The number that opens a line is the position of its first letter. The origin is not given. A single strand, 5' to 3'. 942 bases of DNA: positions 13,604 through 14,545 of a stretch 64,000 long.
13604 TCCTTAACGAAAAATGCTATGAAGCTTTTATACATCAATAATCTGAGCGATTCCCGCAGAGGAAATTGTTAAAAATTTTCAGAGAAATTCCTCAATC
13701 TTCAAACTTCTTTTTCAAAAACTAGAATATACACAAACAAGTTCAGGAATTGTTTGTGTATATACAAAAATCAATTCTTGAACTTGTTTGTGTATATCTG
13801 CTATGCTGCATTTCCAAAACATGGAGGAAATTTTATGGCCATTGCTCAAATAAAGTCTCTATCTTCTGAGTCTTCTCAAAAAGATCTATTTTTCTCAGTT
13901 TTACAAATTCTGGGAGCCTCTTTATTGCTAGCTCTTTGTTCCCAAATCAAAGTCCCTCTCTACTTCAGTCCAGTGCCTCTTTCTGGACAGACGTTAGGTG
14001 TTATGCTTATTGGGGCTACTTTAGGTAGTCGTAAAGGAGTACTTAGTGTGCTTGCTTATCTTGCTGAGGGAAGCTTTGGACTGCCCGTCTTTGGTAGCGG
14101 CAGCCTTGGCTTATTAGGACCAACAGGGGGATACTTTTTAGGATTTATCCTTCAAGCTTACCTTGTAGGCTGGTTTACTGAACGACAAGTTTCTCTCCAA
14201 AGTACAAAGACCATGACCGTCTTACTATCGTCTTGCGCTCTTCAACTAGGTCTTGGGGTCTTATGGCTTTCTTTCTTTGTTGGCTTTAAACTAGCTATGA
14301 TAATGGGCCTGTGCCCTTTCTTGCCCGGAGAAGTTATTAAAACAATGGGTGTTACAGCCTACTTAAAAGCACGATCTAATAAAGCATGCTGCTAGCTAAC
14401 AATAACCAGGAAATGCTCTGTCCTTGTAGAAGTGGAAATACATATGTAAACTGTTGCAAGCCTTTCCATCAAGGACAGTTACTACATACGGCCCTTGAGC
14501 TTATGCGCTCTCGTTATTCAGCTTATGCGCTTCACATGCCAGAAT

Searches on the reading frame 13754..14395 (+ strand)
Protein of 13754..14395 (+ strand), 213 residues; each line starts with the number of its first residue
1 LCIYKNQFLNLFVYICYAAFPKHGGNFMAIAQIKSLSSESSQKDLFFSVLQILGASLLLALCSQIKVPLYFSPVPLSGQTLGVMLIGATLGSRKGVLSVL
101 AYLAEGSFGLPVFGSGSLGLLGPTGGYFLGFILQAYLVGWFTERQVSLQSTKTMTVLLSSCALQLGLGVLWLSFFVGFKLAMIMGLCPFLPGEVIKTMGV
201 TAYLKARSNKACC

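Call 32: search_protein_families(library=pfam, proteins=[window:13754-14395:+])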
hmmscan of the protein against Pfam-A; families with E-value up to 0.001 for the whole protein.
window:13754-14395:+ (213 aa): 1 family
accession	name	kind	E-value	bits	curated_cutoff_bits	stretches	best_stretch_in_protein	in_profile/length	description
PF02632.19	BioY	-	1.3e-31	109.8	25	1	71-204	1-135/140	BioY family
